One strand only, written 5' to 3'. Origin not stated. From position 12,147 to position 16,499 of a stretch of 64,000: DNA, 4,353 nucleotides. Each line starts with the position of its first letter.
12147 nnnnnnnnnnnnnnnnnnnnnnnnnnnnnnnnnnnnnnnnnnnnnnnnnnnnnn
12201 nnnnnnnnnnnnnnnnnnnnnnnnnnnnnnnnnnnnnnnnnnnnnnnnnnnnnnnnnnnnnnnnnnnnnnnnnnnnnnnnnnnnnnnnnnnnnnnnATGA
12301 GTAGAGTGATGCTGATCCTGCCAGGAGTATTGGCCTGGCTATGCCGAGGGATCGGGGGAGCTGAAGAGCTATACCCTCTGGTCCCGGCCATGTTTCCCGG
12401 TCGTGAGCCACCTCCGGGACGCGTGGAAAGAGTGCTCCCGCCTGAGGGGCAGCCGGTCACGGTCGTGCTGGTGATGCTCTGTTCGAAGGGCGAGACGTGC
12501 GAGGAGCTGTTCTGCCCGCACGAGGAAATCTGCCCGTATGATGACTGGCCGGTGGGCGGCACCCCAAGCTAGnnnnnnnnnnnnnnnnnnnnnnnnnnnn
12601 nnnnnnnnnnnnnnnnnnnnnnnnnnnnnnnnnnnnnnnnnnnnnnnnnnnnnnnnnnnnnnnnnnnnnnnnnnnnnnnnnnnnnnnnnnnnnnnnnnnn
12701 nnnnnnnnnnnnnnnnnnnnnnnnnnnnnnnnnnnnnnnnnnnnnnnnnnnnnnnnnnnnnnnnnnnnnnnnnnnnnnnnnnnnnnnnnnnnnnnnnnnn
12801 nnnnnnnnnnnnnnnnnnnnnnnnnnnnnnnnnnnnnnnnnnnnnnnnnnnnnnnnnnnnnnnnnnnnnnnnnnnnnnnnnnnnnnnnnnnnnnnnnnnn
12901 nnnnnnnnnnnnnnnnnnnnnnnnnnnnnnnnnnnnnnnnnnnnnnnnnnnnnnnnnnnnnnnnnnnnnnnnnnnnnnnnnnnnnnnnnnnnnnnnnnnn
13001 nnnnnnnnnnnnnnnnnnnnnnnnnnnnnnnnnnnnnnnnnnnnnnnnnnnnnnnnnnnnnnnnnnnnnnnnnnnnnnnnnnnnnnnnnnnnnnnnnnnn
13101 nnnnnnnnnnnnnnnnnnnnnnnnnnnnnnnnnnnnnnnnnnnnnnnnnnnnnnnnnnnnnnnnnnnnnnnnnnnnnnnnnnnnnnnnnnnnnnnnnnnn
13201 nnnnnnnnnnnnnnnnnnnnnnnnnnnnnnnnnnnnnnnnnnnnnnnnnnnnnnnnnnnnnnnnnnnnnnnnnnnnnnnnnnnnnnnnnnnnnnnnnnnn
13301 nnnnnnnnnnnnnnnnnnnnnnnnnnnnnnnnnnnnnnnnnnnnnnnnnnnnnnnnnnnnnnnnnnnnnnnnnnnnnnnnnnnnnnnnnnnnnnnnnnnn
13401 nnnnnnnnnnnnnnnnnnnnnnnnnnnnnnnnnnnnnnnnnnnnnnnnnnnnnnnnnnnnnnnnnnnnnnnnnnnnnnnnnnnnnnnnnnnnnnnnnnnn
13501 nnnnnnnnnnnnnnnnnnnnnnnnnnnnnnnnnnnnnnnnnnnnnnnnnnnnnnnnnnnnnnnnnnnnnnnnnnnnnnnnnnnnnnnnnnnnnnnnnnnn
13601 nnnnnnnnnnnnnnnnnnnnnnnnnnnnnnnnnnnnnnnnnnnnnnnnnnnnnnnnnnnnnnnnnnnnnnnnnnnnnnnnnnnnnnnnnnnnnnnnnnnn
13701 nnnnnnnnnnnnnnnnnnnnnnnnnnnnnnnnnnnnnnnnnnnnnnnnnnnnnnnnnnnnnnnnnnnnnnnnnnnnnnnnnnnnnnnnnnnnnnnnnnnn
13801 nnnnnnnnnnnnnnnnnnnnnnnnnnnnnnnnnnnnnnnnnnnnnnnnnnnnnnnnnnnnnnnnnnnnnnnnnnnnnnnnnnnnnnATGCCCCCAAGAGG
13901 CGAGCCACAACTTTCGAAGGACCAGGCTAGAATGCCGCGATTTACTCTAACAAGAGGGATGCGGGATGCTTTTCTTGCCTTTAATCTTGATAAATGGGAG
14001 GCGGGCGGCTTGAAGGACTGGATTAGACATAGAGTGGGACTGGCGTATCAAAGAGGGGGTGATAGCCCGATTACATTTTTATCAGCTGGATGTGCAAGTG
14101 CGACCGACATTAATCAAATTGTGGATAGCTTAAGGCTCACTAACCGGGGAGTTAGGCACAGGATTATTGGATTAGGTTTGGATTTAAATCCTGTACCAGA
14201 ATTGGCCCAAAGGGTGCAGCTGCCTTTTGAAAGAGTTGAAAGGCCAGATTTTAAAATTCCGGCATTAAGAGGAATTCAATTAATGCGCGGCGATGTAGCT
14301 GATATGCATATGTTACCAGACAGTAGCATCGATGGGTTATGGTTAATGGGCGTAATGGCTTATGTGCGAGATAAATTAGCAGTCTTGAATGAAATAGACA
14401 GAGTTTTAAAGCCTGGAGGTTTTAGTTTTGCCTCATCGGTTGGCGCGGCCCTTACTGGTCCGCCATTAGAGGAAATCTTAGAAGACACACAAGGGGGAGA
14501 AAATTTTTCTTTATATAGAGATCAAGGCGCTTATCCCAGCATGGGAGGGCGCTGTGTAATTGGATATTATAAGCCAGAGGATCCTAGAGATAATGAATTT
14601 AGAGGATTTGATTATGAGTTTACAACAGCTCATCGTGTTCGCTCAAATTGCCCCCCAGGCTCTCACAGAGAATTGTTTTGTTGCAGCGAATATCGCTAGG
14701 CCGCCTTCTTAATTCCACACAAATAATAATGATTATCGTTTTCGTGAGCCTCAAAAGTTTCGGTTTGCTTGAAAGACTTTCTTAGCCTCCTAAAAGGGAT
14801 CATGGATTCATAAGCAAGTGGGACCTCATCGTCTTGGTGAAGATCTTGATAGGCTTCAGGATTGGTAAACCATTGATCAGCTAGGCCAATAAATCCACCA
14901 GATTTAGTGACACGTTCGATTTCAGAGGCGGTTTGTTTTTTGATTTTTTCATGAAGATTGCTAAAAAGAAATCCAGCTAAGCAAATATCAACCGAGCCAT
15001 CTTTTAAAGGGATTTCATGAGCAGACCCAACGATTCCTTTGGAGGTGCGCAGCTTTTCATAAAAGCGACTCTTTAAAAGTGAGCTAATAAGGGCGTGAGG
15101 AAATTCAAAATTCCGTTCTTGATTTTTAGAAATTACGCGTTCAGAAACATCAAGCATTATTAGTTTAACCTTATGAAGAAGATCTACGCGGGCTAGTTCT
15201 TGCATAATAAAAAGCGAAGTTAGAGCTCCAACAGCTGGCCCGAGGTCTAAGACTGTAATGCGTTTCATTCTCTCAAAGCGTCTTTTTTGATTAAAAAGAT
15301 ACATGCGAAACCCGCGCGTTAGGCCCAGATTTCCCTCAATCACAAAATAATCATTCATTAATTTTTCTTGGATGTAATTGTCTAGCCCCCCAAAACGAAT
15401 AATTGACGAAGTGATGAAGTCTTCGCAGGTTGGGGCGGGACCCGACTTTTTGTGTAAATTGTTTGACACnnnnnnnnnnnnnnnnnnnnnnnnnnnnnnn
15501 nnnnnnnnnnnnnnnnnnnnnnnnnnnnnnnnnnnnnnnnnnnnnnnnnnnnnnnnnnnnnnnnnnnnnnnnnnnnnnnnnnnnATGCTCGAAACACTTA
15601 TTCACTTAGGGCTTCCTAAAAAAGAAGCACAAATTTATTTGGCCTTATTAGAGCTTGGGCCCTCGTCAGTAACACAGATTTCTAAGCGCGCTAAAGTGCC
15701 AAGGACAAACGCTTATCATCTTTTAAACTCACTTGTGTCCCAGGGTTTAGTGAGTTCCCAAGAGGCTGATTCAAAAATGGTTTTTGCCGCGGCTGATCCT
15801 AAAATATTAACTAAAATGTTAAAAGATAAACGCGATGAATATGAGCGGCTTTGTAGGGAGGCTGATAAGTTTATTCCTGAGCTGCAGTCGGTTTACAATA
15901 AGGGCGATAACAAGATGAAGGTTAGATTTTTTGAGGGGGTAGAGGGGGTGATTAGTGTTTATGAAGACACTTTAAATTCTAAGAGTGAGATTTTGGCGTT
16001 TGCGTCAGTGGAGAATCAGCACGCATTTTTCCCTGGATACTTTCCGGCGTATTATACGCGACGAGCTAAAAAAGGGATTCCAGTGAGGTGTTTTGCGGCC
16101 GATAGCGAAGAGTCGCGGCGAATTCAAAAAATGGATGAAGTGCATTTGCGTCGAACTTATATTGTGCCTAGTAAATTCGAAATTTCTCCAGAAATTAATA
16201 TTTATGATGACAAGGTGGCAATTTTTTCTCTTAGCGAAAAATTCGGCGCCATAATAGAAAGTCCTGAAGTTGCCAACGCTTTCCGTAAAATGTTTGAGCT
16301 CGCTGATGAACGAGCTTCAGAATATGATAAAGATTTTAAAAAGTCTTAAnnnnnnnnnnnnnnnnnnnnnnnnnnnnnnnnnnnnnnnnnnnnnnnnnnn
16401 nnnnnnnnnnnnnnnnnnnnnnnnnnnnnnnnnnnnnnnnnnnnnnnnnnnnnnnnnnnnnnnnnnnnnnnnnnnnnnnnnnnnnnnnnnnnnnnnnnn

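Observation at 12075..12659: Element E1: promoter plus helix-enclosed GC-rich RNA inserted between mfd and the tmRNA gene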

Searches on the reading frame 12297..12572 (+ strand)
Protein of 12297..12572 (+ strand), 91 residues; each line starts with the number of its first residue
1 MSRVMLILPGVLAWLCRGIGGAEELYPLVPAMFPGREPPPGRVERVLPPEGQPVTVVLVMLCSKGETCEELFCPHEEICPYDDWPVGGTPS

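Call 13: search_protein_families(library=pfam, proteins=[window:12297-12572:+], max_evalue=1)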
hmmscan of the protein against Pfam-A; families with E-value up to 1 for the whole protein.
window:12297-12572:+ (91 aa): 1 family
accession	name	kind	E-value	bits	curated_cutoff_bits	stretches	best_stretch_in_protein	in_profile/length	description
PF25016.1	EGF_Pikachurin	-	0.085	13.1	27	1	67-88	1-21/30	Pikachurin, EGF-like domain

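Call 14: search_protein_families(library=phrogs, proteins=[window:12297-12572:+], max_evalue=1)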
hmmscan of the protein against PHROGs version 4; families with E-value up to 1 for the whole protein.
window:12297-12572:+ (91 aa): 0 families
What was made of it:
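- Tried and rejected: Pfam and PHROGs scans of the E1-E3 ORFs and the E1 antisense ORF gave nothing (calls 13, 14).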

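Call 16: find_encoding_contigs(protein=window:12297-12572:+, flank=6000, max_places=8)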
Protein window:12297-12572:+ (91 aa): 1 contig read that carries it; 1 place shown.
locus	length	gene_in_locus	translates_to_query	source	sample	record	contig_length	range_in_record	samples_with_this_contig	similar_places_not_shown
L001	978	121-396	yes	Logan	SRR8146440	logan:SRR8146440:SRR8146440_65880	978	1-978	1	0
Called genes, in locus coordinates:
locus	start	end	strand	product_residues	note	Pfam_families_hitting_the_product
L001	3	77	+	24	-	?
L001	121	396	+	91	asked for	-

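Call 19: find_homologous_proteins(query=window:12297-12572:+, max_evalue=0.01)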
Query window:12297-12572:+ (91 aa): 1 proteins with E <= 0.01 among 1 candidates.
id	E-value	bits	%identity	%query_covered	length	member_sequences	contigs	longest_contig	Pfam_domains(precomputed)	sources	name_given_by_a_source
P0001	7.9e-56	205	100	100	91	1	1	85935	-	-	-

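Call 88: search_dna_similar(query=window:12297-12572:+, collection=plasmids, mode=protein, max_evalue=0.01)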
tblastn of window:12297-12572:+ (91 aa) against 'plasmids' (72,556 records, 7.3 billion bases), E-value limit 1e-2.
No match.
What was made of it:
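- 12286..12572 (+): SD site AAGGAG (12286-12291) and the 91-aa orphan ORF (12297-12572). The N-terminus is hydrophobic and the C-terminal half is Cys-rich. No homologue was found (calls 13, 14, 19, 88).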

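Call 96: predict_structure(protein=window:12297-12572:+)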
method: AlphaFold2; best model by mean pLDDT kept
length: 91 residues; sequences in the alignment: 1
mean_pLDDT: 38.9   pTM: 0.20
mean pLDDT of the five models: 38.9, 37.8, 36.8, 36.7, 34.7
residues with pLDDT >= 90: 0; 70-90: 0; 50-70: 0; < 50: 91
segments of 3 or more residues with pLDDT < 50: 1-91
pLDDT, mean of each block of 10 residues (from residue 1): 31 37 42 42 42 43 40 41 34 27
secondary structure, 60 per line:
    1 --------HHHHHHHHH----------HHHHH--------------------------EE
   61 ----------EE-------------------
elements in order: H9-17 H28-32
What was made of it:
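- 12286..12572 (+): The AlphaFold2 model has pLDDT 39 (call 96).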

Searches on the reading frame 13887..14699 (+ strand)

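Call 102: search_protein_families(library=pfam, proteins=[window:13887-14699:+], max_evalue=0.00001)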
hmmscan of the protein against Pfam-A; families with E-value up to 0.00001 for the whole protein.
window:13887-14699:+ (270 aa): 1 family
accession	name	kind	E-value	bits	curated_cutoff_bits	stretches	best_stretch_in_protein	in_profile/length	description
PF08241.18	Methyltransf_11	-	1.8e-08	35.4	21.2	1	122-180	43-93/95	Methyltransferase domain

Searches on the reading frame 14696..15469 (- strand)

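Call 102: search_protein_families(library=pfam, proteins=[window:14696-15469:-], max_evalue=0.00001)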
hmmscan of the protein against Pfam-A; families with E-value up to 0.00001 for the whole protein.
window:14696-15469:- (257 aa): 1 family
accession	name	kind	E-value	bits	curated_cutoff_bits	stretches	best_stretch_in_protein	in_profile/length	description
PF08241.18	Methyltransf_11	-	2.3e-07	31.8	21.2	1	101-194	19-93/95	Methyltransferase domain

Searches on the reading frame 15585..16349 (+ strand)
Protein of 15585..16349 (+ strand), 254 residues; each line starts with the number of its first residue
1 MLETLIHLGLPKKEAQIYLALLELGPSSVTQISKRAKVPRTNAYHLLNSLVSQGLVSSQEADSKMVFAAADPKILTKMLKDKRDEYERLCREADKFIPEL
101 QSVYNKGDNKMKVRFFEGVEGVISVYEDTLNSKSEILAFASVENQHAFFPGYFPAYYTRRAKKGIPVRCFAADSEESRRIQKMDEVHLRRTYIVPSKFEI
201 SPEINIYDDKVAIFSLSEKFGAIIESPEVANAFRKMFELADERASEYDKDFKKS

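Call 102: search_protein_families(library=pfam, proteins=[window:15585-16349:+], max_evalue=0.00001)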
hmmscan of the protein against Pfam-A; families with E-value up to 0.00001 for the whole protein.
window:15585-16349:+ (254 aa): 2 families
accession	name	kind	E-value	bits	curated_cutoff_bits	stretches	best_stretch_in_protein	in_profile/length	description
PF01978.25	TrmB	-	2.1e-17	63.2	25.6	1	7-73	3-68/68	Sugar-specific transcriptional regulator TrmB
PF09339.16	HTH_IclR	-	5.5e-07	29.7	22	1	25-58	16-50/52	IclR helix-turn-helix domain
